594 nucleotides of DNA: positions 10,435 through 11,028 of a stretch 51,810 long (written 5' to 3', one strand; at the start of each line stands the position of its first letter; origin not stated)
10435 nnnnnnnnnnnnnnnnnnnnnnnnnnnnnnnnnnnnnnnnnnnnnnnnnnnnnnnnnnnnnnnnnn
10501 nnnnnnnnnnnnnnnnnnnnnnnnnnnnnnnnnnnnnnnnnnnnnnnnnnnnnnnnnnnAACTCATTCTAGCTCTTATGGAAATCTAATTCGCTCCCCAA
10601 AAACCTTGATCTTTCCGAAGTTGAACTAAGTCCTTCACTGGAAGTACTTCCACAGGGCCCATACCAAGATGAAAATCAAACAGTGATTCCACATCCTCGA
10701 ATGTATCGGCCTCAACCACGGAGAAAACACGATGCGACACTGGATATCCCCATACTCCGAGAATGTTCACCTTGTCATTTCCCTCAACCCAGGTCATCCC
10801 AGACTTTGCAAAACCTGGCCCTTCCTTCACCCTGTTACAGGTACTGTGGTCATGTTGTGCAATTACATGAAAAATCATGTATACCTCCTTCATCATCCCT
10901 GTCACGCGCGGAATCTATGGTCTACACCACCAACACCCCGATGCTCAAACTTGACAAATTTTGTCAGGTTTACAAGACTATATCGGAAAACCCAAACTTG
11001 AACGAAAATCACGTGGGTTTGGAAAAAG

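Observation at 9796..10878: P/S module copy 2: co-directional S2 - mini-TM ORF - P2, with P2 translationally coupled to a Zn-alcohol dehydrogenase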

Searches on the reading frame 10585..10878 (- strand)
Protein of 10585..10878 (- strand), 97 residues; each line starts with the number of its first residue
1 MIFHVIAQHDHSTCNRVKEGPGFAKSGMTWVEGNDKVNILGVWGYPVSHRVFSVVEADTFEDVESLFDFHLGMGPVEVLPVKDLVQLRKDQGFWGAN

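Call 6: search_protein_families(library=pfam, proteins=[window:10585-10878:-], max_evalue=0.1)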
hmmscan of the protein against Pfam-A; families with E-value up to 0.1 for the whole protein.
window:10585-10878:- (97 aa): 1 family
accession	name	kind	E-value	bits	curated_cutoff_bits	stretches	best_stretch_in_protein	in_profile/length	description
PF11746.14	DUF3303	-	2.4e-05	24.8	21.2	1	1-87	1-84/92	Domain of unknown function (DUF3303)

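Call 8: search_protein_families(library=ncbifam, proteins=[window:10585-10878:-], max_evalue=0.1)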
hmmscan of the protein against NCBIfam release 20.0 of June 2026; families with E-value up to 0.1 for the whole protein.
window:10585-10878:- (97 aa): 0 families

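Call 23: search_solved_structures(query=window:10585-10878:-, max_evalue=10, show_alignments=2)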
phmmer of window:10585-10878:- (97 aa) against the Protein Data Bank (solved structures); distinct sequences matched with E-value up to 10: 0.

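Call 34: find_homologous_proteins(query=window:10585-10878:-, max_evalue=0.001)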
Query window:10585-10878:- (97 aa): 25 proteins with E <= 0.001 among 25 candidates.
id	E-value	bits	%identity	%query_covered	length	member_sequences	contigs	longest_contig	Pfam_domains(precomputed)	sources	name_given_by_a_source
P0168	9.1e-61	220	99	100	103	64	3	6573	-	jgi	jgi:hypothetical protein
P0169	4.8e-58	212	96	100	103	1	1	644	-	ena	-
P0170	3.4e-41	158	69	98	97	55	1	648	PF11746.15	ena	-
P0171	5.1e-40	154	71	98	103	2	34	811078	PF11746.15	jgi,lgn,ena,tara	jgi:hypothetical protein|tara:strand:+ start:673 stop:984 length:312 start_codon:yes stop_codon:yes 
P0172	1.7e-39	152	68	98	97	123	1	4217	-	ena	-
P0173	2.2e-39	152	66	100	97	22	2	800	PF11746.15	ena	-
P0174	4.4e-39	151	68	98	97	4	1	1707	-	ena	-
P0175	1.2e-38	149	68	98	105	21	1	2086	PF11746.15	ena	-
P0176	2.3e-38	148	69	100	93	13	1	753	PF11746.15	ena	-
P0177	5.4e-38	147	66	98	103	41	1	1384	-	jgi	-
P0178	3.3e-37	145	66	98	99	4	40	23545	PF11746.15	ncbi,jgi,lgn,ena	jgi:hypothetical protein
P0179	6.8e-37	144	65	98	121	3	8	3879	-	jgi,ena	jgi:hypothetical protein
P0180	1.0e-36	143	67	98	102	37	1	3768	-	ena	-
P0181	2.2e-36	142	64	98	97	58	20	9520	PF11746.15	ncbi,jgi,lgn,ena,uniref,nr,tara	ncbi:MAG: DUF3303 family protein [Chloroflexota bacterium]|uniref:YCII-related domain-containing pro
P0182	5.4e-36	141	63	100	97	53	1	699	PF11746.15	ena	-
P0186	3.8e-29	119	57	93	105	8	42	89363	PF11746.15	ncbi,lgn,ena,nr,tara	ncbi:MAG: DUF3303 domain-containing protein [Dehalococcoidia bacterium]|nr:hypothetical protein [Chl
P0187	1.7e-27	114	56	87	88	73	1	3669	PF11746.15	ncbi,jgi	-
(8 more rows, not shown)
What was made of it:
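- Closest known: Pfam DUF3303. Same: Homologues are named DUF3303 or YCII-related by NCBI and UniRef (call 34).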

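Call 35: find_encoding_contigs(protein=P0171, flank=5000, max_places=5)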
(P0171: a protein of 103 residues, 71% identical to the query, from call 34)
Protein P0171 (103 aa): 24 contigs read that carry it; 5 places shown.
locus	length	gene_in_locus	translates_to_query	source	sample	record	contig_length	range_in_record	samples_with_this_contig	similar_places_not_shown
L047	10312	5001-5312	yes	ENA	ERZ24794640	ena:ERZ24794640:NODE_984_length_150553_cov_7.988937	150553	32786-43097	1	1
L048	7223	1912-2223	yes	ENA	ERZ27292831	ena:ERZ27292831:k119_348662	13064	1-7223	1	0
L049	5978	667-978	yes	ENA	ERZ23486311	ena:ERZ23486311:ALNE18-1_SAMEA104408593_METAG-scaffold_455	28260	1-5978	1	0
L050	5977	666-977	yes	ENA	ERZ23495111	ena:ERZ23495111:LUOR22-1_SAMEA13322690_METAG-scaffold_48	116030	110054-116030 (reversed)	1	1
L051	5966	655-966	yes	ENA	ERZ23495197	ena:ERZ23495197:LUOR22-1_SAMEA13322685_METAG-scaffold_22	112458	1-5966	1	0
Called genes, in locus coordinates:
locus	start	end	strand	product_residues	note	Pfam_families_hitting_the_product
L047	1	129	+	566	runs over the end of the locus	PF00091:Tubulin, PF12327:FtsZ_C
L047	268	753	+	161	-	PF22811:Zn_ribbon_NrdR (weak), PF03477:ATP-cone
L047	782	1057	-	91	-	-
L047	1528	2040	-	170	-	-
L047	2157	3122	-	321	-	PF02558:ApbA, PF08546:ApbA_C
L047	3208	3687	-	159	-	-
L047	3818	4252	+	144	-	PF05656:DUF805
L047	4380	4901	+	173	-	-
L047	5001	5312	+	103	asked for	PF11746:DUF3303 (weak)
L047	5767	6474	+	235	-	PF01168:Ala_racemase_N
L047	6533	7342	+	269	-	PF03807:F420_oxidored, PF14748:P5CR_dimer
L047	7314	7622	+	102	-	PF02325:CCB3_YggT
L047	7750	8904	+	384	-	PF00154:RecA_N, PF08423:Rad51, PF06745:ATPase (weak), PF21096:RecA_C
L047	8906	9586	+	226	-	PF21982:RecX_HTH1 (faint), PF21981:RecX_HTH3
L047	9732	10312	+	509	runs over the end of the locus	PF12072:RNase_Y_N, PF00013:KH_1, PF01966:HD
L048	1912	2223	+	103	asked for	PF11746:DUF3303 (weak)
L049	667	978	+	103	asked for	PF11746:DUF3303 (weak)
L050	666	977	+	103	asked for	PF11746:DUF3303 (weak)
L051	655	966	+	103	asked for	PF11746:DUF3303 (weak)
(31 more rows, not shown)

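Call 36: find_encoding_contigs(protein=P0186, flank=5000, max_places=5)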
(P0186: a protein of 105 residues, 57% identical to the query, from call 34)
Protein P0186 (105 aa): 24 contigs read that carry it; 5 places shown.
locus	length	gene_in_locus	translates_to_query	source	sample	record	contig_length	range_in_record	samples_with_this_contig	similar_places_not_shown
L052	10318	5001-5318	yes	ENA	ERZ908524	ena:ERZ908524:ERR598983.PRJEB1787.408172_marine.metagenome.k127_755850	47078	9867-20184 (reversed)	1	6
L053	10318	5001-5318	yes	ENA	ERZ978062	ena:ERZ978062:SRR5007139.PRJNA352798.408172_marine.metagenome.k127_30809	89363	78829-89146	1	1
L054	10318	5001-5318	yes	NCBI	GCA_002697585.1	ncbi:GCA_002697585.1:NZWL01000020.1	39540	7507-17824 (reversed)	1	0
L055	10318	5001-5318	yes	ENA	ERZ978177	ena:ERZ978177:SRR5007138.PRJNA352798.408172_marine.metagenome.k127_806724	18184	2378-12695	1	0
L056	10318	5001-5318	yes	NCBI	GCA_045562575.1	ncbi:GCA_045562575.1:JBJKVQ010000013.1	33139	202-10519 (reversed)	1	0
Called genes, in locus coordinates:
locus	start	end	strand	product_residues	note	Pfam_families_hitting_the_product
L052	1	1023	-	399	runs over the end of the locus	PF00155:Aminotran_1_2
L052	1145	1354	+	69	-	-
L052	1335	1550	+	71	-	-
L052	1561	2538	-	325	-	PF02574:S-methyl_trans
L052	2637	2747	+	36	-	-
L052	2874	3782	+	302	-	PF01145:Band_7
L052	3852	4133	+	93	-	-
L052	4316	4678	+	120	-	-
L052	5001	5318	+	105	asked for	PF11746:DUF3303 (weak)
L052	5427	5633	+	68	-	-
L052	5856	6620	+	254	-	PF01073:3Beta_HSD, PF01370:Epimerase, PF16363:GDP_Man_Dehyd, PF07993:NAD_binding_4 (weak)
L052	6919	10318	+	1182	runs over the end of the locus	PF23952:LRR_EndoS (faint), PF23211:LRR_LRWD1 (faint), PF23598:LRR_14 (weak), PF12799:LRR_4, PF14580:LRR_9 (weak), PF13855:LRR_8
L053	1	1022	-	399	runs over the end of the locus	PF00155:Aminotran_1_2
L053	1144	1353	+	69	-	-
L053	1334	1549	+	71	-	-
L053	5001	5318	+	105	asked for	PF11746:DUF3303 (weak)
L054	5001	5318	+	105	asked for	PF11746:DUF3303 (weak)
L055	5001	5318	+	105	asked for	PF11746:DUF3303 (weak)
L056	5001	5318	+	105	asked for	PF11746:DUF3303 (weak)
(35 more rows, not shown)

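Call 37: find_encoding_contigs(protein=P0178, flank=5000, max_places=5)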
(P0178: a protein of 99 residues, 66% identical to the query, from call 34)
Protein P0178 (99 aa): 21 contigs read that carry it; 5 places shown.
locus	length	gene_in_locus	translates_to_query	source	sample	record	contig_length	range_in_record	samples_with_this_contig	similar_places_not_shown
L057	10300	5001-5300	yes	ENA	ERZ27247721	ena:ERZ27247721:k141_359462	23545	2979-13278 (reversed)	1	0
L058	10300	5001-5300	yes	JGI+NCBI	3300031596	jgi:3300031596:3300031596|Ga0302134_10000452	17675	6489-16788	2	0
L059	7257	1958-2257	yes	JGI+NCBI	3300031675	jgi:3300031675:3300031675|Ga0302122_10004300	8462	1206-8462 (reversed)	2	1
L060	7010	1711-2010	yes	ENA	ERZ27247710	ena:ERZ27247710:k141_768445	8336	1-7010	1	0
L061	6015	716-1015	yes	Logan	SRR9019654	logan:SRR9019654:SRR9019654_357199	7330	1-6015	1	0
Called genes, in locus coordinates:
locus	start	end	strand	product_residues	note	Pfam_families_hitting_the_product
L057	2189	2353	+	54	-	-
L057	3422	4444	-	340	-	PF00296:Bac_luciferase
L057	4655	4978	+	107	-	-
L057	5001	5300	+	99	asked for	PF11746:DUF3303 (weak)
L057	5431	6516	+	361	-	PF02615:Ldh_2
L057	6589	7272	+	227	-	-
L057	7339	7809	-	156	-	PF07355:GRDB (weak)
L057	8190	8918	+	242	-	PF03591:AzlC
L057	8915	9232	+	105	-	PF05437:AzlD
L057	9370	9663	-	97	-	-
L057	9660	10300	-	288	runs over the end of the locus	PF01209:Ubie_methyltran (weak), PF13489:Methyltransf_23, PF13847:Methyltransf_31, PF08241:Methyltransf_11, PF08242:Methyltransf_12, PF13649:Methyltransf_25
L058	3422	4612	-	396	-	PF00296:Bac_luciferase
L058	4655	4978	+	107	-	-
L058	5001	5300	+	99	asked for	PF11746:DUF3303 (weak)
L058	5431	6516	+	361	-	PF02615:Ldh_2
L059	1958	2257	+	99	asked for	PF11746:DUF3303 (weak)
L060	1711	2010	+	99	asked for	PF11746:DUF3303 (weak)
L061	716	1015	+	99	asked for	PF11746:DUF3303 (weak)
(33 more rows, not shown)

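Call 41: search_protein_families(library=phrogs, proteins=[window:10585-10878:-], max_evalue=0.01)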
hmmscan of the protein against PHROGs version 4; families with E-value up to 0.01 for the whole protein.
window:10585-10878:- (97 aa): 0 families

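Call 42: search_protein_families(library=padloc, proteins=[window:10585-10878:-], max_evalue=0.01)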
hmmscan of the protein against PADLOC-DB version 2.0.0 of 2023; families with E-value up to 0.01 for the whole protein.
window:10585-10878:- (97 aa): 0 families

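Call 45: find_related_loci(query=A6, collection=metagenome_contigs, flank=4000)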
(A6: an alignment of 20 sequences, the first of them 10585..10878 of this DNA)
Query A6 (97 aa) in metagenome_contigs; peptide patterns used: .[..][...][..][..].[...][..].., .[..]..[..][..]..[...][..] (x = any residue, [..] = any of these).
352 stretches matched a pattern; 264 encode a relative of the query (tblastn E <= 1e-3); the best 80 are kept; 80 distinct loci.
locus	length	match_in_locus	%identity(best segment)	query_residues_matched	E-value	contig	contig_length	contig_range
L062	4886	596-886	100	1-97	1e-63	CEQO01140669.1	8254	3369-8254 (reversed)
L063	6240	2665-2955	100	1-97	1e-63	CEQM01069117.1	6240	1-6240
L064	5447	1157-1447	100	1-97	1e-63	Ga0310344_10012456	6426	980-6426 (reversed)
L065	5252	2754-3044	99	1-97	4e-63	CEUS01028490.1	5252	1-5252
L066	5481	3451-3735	72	1-95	1e-45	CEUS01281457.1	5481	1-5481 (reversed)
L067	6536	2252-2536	72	1-95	2e-45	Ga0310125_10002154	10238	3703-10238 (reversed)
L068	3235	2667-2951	72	1-95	1e-45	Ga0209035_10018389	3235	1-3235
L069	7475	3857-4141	71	1-95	1e-45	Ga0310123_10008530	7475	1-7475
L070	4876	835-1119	72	1-95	2e-45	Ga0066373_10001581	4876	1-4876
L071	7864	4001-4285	72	1-95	2e-45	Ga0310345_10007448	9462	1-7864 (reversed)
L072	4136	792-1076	72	1-95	2e-45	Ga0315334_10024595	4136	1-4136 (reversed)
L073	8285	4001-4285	72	1-95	3e-45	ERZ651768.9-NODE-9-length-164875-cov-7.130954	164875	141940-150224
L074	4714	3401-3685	72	1-95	3e-45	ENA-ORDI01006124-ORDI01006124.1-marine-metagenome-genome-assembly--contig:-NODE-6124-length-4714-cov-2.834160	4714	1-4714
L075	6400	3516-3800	72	1-95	4e-45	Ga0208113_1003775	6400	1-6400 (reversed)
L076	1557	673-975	71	1-95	7e-46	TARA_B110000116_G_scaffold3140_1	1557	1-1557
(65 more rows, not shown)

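Call 61: predict_structure(alignment_id=A6)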
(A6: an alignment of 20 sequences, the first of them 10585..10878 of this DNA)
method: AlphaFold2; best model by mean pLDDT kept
length: 97 residues; sequences in the alignment: 20
mean_pLDDT: 86.1   pTM: 0.76
mean pLDDT of the five models: 86.1, 81.8, 81.2, 79.8, 79.0
residues with pLDDT >= 90: 43; 70-90: 47; 50-70: 7; < 50: 0
segments of 3 or more residues with pLDDT < 50: none
pLDDT, mean of each block of 10 residues (from residue 1): 92 82 69 92 86 94 86 84 91 86
secondary structure, 60 per line:
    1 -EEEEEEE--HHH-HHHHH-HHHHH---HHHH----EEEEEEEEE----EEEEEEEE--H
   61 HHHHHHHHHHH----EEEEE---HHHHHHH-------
elements in order: E2-8 H15-19 H21-25 H29-32 E37-45 E50-57 H60-71 E76-80 H84-90
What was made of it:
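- On Pfam DUF3303 (S2): AF2 model with pLDDT 86 and a beta-alpha-beta-beta-alpha-beta fold (call 61).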

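Call 68: fold_search(model_id=the predicted structure, library=pdb)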
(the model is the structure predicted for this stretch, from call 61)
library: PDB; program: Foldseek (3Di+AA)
matches with E <= 10: 1018; with E <= 0.001: 0
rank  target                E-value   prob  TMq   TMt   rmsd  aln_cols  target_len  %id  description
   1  3zo7_D                1.2e-03  1.00  0.58  0.61   4.2        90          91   13  Crystal structure of ClcFE27A with substrate (released 2013-03-06)
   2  3zo7_A                1.5e-03  1.00  0.58  0.61   4.1        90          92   13  Crystal structure of ClcFE27A with substrate (released 2013-03-06)
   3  3zo7_E                1.6e-03  1.00  0.57  0.62   4.1        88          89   11  Crystal structure of ClcFE27A with substrate (released 2013-03-06)
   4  3znu_A                2.1e-03  1.00  0.58  0.60   4.2        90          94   13  Crystal structure of ClcF in crystal form 2 (released 2013-02-27)
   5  4rbv_D                2.2e-03  1.00  0.49  0.52   4.7        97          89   13  PduA K26A S40GSG mutant, from Salmonella enterica serovar Typhimurium LT2 (released 2015-02-18)
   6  4oi6_A                2.4e-03  1.00  0.49  0.56   5.5        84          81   15  Crystal structure analysis of nickel-bound form SCO4226 from Streptomyces coelicolor A3(2) (released 2014-09-10)
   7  5k9f                  2.7e-03  0.99  0.42  0.40   5.8       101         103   13  Crystal structure of a NIPSNAP domain protein from Burkholderia xenovorans (released 2016-06-15)
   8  7qpx_B                2.9e-03  0.99  0.40  0.48   4.7        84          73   13  Complex of rice blast (Magnaporthe oryzae) effector protein AVR-PikC with an engineered HMA domain of Pikp-1 (Pikp-SNK (released 2022-06-22)
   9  3znj_3                3.3e-03  1.00  0.58  0.61   4.2        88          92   15  Crystal structure of unliganded ClcF from R.opacus 1CP in crystal form 1. (released 2013-03-06)
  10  3zo7_B                3.5e-03  1.00  0.58  0.59   4.1        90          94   13  Crystal structure of ClcFE27A with substrate (released 2013-03-06)
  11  3znu_I                4.0e-03  1.00  0.57  0.60   4.3        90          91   14  Crystal structure of ClcF in crystal form 2 (released 2013-02-27)
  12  1vmb                  4.0e-03  0.99  0.50  0.46   6.8       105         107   11  Crystal structure of 30S ribosomal protein S6 (TM0603) from Thermotoga maritima at 1.70 A resolution (released 2004-10-05)
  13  7bio_B                4.0e-03  0.75  0.31  0.29   8.7       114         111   13  Crystal structure of monooxygenase RslO4 from Streptomyces bottropensis (released 2021-01-20)
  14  1x8d_A                4.3e-03  0.97  0.40  0.38   6.3       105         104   10  Crystal structure of E. coli YiiL protein containing L-rhamnose (released 2005-05-17)
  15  5c2u_A                4.3e-03  0.80  0.30  0.26   9.7       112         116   13  Ferredoxin-like domain of nucleoporin Nup54 bound to a nanobody (released 2015-08-26)
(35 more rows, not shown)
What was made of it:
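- On Pfam DUF3303 (S2): Foldseek hits are all ferredoxin-like proteins (call 68).
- Closest known: Pfam DUF3303. Same: It is a protein of about 100 aa with a ferredoxin-like fold (calls 61, 68).
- Closest known: Muconolactone isomerase / ClcF and other dimeric alpha+beta-barrel small proteins. Same: Predicted beta-alpha-beta-beta-alpha-beta fold of about 95 residues, TM about 0.6 to ClcF (call 68).
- The best structural matches of the S model are ClcF/5-chloromuconolactone isomerase (TM 0.58-0.61, probability 1.00; call 68). SCO4226, NIPSNAP, ABM and PduA score about as well (call 68).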

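Call 72: search_solved_structures(query=A6, max_evalue=10, show_alignments=1)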
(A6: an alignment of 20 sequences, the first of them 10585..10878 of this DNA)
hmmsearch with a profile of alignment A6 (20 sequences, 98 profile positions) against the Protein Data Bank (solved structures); distinct sequences matched with E-value up to 10: 0.
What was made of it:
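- There is no sequence-level match to any solved structure (calls 23, 72).
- Tried and rejected: None, with a single sequence or with a profile (calls 23, 72).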

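Call 84: search_protein_families(library=pfam, alignment_id=A8, max_evalue=0.00001)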
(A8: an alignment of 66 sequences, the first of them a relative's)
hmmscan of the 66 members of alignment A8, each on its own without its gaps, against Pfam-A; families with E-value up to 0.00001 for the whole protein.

A. member 1, L118:3489-3710:+ (73 aa): 0 families

B. families by the number of members that match (of 66 scanned): 62 families (the first 25 are shown)
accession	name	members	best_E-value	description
PF13561.12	adh_short_C2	5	1.3e-66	Enoyl-(Acyl carrier protein) reductase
PF00106.31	adh_short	5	5.5e-57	short chain dehydrogenase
PF00296.26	Bac_luciferase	3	4.4e-62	Luciferase-like monooxygenase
PF07969.17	Amidohydro_3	3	1.6e-20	Amidohydrolase family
PF00561.26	Abhydrolase_1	3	8.5e-19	alpha/beta hydrolase fold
PF01979.26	Amidohydro_1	3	4.2e-12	Amidohydrolase family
PF00248.27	Aldo_ket_red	2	4.7e-68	Aldo/keto reductase family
PF13378.12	MR_MLE_C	2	2.1e-50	Enolase C-terminal domain-like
PF03446.21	NAD_binding_2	2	1.1e-42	NAD binding domain of 6-phosphogluconate dehydrogenase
PF05378.19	Hydant_A_N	2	2.5e-40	Hydantoinase/oxoprolinase N-terminal region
PF04909.20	Amidohydro_2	2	4.8e-37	Amidohydrolase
PF01968.24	Hydantoinase_A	2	3.2e-25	Hydantoinase/oxoprolinase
PF02746.21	MR_MLE_N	2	8.2e-18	Mandelate racemase / muconate lactonizing enzyme, N-terminal domain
PF14833.11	NAD_binding_11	2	3.9e-14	NAD-binding of NADP-dependent 3-hydroxyisobutyrate dehydrogenase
PF08659.16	KR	2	1.4e-09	KR domain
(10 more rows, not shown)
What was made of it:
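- S neighbours elsewhere include lactonase, MR/MLE enolase-superfamily proteins, luciferase-like monooxygenases and SDRs (call 84).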
